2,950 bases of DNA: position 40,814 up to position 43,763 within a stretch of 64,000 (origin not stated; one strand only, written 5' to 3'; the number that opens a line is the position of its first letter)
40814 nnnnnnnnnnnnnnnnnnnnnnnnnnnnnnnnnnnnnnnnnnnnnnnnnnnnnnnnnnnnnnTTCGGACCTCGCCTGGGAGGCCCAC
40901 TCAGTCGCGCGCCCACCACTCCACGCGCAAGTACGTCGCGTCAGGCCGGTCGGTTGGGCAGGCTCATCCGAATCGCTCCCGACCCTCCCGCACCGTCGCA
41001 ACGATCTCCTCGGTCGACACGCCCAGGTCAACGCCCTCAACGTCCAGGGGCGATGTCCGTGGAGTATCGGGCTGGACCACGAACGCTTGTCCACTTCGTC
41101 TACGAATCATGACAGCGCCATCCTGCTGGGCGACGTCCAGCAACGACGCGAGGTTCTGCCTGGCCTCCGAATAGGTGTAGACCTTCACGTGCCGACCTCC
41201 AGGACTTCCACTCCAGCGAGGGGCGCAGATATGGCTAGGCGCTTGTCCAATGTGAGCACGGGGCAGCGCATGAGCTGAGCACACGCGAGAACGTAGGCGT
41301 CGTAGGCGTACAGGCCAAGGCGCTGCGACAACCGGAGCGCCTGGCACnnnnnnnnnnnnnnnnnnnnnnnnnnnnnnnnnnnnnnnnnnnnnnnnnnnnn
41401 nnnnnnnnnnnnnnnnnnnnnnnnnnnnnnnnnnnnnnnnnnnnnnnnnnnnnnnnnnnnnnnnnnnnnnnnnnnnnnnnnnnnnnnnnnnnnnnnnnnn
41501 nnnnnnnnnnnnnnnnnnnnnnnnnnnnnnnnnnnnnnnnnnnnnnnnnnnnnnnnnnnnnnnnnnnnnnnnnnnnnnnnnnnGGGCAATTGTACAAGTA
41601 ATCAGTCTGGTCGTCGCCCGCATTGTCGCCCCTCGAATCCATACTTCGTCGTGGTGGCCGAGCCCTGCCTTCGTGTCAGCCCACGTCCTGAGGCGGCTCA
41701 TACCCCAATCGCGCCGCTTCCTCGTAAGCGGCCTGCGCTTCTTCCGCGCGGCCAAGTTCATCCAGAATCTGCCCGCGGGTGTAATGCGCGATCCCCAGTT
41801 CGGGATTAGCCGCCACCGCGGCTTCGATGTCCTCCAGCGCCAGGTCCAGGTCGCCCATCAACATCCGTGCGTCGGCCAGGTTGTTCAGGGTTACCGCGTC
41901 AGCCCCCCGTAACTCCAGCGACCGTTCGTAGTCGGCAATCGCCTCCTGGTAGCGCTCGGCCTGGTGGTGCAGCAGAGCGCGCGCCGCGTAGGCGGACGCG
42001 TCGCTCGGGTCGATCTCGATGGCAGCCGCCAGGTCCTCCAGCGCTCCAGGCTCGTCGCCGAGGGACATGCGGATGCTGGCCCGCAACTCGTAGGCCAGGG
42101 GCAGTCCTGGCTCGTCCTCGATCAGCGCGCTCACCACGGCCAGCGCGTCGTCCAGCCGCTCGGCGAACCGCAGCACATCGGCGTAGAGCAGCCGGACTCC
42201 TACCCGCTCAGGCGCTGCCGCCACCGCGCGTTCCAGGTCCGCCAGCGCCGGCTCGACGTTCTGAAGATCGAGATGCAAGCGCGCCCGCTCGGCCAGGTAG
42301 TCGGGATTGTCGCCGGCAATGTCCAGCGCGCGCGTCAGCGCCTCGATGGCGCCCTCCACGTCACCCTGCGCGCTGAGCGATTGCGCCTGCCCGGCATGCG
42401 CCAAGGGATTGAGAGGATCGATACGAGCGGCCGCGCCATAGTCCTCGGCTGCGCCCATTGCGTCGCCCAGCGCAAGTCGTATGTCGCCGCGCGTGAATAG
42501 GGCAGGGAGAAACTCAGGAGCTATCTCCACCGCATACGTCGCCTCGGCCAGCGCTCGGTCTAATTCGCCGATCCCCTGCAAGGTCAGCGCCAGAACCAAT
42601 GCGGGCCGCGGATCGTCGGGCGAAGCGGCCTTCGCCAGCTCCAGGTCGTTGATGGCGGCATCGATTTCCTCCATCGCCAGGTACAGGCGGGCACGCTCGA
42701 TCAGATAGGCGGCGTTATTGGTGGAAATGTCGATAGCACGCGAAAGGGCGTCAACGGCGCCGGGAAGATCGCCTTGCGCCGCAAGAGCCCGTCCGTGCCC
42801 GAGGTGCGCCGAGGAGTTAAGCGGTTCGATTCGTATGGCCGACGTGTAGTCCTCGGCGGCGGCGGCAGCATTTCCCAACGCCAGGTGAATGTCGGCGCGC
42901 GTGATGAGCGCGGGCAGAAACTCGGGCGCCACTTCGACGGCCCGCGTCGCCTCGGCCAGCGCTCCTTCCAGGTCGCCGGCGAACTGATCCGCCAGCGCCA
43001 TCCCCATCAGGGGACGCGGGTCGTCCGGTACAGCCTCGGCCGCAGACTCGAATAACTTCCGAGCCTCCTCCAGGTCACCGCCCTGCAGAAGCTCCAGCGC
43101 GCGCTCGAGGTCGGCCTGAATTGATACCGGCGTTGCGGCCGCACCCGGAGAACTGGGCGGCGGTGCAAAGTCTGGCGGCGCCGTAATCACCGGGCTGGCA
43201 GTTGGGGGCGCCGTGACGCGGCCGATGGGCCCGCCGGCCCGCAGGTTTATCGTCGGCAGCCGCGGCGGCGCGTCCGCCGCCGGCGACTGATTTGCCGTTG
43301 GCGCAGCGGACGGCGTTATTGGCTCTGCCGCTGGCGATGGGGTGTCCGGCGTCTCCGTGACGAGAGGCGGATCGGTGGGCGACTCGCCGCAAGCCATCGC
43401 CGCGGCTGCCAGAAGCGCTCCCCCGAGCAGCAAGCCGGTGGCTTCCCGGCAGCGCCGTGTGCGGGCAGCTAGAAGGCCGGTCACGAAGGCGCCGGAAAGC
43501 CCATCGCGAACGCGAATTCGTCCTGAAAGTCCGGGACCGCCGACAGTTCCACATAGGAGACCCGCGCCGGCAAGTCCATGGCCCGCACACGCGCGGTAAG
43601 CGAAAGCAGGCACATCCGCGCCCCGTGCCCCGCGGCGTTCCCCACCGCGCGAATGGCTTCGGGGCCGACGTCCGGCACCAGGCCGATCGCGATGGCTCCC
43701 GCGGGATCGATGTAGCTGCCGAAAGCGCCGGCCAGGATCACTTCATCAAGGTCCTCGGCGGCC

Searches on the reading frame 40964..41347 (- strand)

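Call 107: search_protein_families(library=pfam, proteins=[window:40964-41347:-], max_evalue=0.01)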
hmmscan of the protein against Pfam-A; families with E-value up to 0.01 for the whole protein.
window:40964-41347:- (127 aa): 1 family
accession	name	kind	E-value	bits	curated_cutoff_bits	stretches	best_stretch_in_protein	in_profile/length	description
PF02604.26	PhdYeFM_antitox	-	1.5e-05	25.1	29.8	1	55-91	2-39/74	Antitoxin Phd_YefM, type II toxin-antitoxin system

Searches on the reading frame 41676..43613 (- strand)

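Call 83: search_protein_families(library=pfam, proteins=[window:41676-43613:-], max_evalue=0.00001)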
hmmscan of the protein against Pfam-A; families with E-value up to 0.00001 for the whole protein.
window:41676-43613:- (645 aa): 17 families
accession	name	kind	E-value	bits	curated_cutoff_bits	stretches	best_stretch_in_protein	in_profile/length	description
PF07719.23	TPR_2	-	7.4e-43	141.6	27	0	609-636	3-30/34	Tetratricopeptide repeat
PF13432.12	TPR_16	-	3.4e-36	123.7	32.7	2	238-300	2-64/65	Tetratricopeptide repeat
PF00515.34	TPR_1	-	1.6e-34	116.7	27.8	0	539-569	1-31/34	Tetratricopeptide repeat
PF13181.12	TPR_8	-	2.4e-32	108.8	25.7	0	609-636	3-30/34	Tetratricopeptide repeat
PF14559.12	TPR_19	-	9.5e-29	100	25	1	455-514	9-68/68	Tetratricopeptide repeat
PF13414.12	TPR_11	-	1.7e-28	98.4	26.8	0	514-551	3-40/42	TPR repeat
PF13428.12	TPR_14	-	4.2e-26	89.2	23.5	0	168-206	4-42/44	Tetratricopeptide repeat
PF13431.12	TPR_17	-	1.9e-25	87.4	24.4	0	530-560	4-34/34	Tetratricopeptide repeat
PF13371.12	TPR_9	-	3.1e-24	85.2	35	1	485-548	9-72/73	Tetratricopeptide repeat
PF13424.12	TPR_12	-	8.3e-16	58.4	30.1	0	573-635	3-73/77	Tetratricopeptide repeat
PF25062.1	ARM_TT21_N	-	1.3e-14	54.9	40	0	173-247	144-216/222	Tetratricopeptide repeat protein 21 N-terminal ARM repeat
PF23914.1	TPR_CcmH_CycH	-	4.5e-10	40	42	0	445-524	58-140/158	Cytochrome c-type biogenesis protein H TPR domain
PF12895.13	ANAPC3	-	1.5e-09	38.5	27.2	0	416-494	2-79/82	Anaphase-promoting complex, cyclosome, subunit 3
PF12569.14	NatA_aux_su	-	1.4e-07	31.3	33.3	0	583-636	202-255/515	N-terminal acetyltransferase A, auxiliary subunit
PF16918.11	PknG_TPR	-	8.2e-07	28.5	27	1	162-330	91-257/340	Protein kinase G tetratricopeptide repeat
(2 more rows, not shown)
